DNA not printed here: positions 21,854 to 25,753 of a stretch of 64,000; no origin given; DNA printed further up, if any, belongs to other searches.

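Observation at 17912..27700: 3262-aa giant ORF with a GGGKS / DEVD NTPase-like core, possibly of eukaryote-like origin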

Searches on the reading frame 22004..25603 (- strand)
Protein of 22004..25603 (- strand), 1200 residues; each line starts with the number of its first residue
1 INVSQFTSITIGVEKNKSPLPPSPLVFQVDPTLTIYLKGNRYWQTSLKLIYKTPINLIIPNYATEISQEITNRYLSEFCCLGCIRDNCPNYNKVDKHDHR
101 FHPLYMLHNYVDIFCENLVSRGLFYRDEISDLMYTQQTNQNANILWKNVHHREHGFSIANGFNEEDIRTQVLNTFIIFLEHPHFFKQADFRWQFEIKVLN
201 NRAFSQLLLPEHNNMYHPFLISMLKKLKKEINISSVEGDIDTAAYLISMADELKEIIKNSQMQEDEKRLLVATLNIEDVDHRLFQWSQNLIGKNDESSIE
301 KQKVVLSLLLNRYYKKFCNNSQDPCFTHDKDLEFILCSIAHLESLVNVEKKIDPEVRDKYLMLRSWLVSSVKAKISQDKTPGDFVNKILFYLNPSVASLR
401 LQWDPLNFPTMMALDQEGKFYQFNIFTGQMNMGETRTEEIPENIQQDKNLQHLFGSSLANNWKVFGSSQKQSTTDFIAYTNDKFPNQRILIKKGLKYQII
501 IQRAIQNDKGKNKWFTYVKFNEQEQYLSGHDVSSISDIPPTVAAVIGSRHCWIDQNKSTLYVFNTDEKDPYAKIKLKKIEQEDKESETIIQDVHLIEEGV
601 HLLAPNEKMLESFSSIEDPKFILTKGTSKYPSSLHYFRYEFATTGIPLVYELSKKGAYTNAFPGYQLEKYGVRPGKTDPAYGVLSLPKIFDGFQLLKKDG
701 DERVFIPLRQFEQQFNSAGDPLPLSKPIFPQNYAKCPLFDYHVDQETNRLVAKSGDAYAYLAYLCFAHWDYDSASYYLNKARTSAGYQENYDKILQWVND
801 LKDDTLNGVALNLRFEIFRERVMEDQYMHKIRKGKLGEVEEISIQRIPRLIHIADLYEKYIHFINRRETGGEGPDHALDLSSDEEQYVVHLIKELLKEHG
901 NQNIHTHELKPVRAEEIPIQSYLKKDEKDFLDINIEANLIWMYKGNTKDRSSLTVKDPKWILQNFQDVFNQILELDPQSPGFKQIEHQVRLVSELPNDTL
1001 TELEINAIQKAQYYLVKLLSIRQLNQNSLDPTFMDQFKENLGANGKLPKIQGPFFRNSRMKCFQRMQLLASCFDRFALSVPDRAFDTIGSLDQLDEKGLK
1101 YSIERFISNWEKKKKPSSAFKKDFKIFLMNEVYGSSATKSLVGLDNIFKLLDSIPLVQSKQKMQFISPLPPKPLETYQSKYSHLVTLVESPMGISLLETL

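Call 57: predict_structure(alignment_id=A4)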
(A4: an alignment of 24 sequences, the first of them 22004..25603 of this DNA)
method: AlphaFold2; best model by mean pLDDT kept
length: 1200 residues; sequences in the alignment: 24
mean_pLDDT: 80.4   pTM: 0.49
mean pLDDT of the five models: 80.4, 78.8, 78.0, 76.4, 75.2
residues with pLDDT >= 90: 330; 70-90: 670; 50-70: 93; < 50: 107
segments of 3 or more residues with pLDDT < 50: 1-56, 468-474, 908-918, 1161-1175, 1184-1200
pLDDT, mean of each block of 10 residues (from residue 1): 28 31 32 31 34 49 83 86 70 74 85 86 89 92 78 67 88 95 90 88 88 90 94 92 93 91 91 86 91 86 92 89 86 91 78 80 86 86 89 88 82 80 85 68 87 88 63 64 88 78 86 90 91 86 92 91 87 89 76 91 78 84 88 92 92 90 91 85 81 91 93 85 83 91 91 91 92 92 80 90 89 94 87 85 87 91 87 88 91 80 52 45 62 85 74 76 90 88 87 77 86 89 70 82 83 78 85 81 80 69 87 80 88 87 88 72 40 48 45 37
secondary structure, 60 per line:
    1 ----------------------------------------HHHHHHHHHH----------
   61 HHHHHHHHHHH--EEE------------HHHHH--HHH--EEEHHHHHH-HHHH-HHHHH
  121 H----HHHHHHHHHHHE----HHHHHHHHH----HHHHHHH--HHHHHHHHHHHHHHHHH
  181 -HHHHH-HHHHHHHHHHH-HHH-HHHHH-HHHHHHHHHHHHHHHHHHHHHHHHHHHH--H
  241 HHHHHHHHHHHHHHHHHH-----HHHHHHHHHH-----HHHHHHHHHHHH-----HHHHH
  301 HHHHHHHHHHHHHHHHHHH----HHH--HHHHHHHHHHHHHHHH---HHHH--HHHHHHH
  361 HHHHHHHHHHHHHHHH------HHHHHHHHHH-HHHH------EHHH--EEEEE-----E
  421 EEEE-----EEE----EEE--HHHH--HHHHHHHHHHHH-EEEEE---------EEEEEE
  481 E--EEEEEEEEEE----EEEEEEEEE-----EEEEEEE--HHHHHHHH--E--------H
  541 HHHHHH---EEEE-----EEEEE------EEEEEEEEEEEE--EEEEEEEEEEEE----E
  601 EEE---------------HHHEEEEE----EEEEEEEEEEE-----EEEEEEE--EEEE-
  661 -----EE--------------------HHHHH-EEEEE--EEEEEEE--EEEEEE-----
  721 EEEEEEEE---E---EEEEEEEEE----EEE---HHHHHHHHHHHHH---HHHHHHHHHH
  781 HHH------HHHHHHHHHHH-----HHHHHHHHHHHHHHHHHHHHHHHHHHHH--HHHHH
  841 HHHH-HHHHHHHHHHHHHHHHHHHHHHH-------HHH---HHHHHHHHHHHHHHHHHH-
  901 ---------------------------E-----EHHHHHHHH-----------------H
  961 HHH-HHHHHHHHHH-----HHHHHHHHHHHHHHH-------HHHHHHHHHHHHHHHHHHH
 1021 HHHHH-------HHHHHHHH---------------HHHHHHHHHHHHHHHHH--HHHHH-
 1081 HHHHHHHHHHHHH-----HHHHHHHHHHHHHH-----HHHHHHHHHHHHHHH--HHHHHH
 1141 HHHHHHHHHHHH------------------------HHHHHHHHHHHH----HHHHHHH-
elements in order (helices of 4 or more, strands of 3 or more residues): H41-50 H61-71 E74-76 H89-93 E101-103 H104-109 H111-114 H116-121 H126-136 H142-150 H155-161 H164-180 H182-186 H188-198 H204-208 H210-237 H240-258 H264-273 H279-290 H296-319 H329-344 H348-351 H354-376 H383-392 H394-397 E410-414 E420-424 E430-432 E437-439 H442-445 H448-459 E461-465 E475-481 E484-493 E498-506 E512-518 H521-528 H540-546 E550-553 E559-563 E570-581 E584-595 E600-603 E622-626 E631-641 E647-653 E656-659 H688-692 E694-698 E701-707 E710-715 E721-728 E736-744 E749-751 H755-767 H771-783 H790-800 H806-833 H836-844 H846-868 H882-899 H935-942 H960-963 H965-974 H980-994 H1002-1025 H1033-1040 H1056-1072 H1075-1079 H1081-1093 H1099-1112 H1118-1132 H1135-1152 H1177-1188 H1193-1199

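Call 60: fold_search(model_id=the predicted structure, library=pdb)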
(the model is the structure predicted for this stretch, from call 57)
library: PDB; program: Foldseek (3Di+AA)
matches with E <= 10: 645; with E <= 0.001: 1
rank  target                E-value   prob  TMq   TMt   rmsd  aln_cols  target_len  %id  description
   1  9d9z_B                5.1e-04  0.44  0.08  0.04  45.3      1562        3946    9  Structure of human UBR4-KCMF1-CaM E3 ligase complex (Silencing Factor of the Integrated stress response, SiFI) (released 2025-06-11)
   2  8bbg_A                2.5e-03  0.30  0.07  0.06  30.3      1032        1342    9  Structure of the IFT-A complex; anterograde IFT-A train model (released 2022-12-21)
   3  8j07_i8               5.7e-03  0.23  0.07  0.06  50.6      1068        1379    9  96nm repeat of human respiratory doublet microtubule and associated axonemal complexes (released 2023-07-26)
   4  8cli_B                9.4e-03  0.35  0.06  0.10  28.8       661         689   10  TFIIIC TauB-DNA monomer (released 2023-06-21)
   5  8bbf_A                1.1e-02  0.38  0.09  0.11  22.6       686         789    9  Structure of the IFT-A complex; IFT-A1 module (released 2022-12-07)
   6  5wbk_A                1.4e-02  0.41  0.10  0.11  29.4       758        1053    8  Crystal structure of the arabidopsis thaliana Raptor in complex with the TOS peptide of human S6K1 (released 2017-12-20)
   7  9a2d_F                1.8e-02  0.23  0.08  0.07  40.0       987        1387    9  Modeling of the ciliary Intraflagellar transport-A complex (released 2024-05-10)
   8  9hcj_T0               2.0e-02  0.30  0.11  0.12  28.5      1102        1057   11  D. discoideum nuclear pore complex (released 2024-12-25)
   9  7mq8_LR               2.2e-02  0.20  0.06  0.08  23.9       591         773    7  Cryo-EM structure of the human SSU processome, state pre-A1 (released 2021-09-22)
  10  7tdz_i                2.9e-02  0.10  0.06  0.06  31.0       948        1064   10  Cryo-EM model of protomer of the cytoplasmic ring of the nuclear pore complex from Xenopus laevis (released 2022-06-22)
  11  8f5o_B                3.0e-02  0.13  0.07  0.07  30.6       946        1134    9  Structure of Leishmania tarentolae IFT-A (state 1) (released 2022-12-21)
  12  7by5                  3.3e-02  0.10  0.06  0.06  29.1       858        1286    9  Tetanus neurotoxin mutant-(H233A/E234Q/H237A/Y375F) (released 2021-02-17)
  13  8f5o_C                3.4e-02  0.10  0.06  0.06  33.7      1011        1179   10  Structure of Leishmania tarentolae IFT-A (state 1) (released 2022-12-21)
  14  7mqa_LR               3.7e-02  0.14  0.05  0.07  25.1       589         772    7  Cryo-EM structure of the human SSU processome, state post-A1 (released 2021-09-22)
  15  8hmf_E                4.2e-02  0.14  0.07  0.07  31.4       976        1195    9  head module state 2 of Tetrahymena IFT-A (released 2023-06-14)
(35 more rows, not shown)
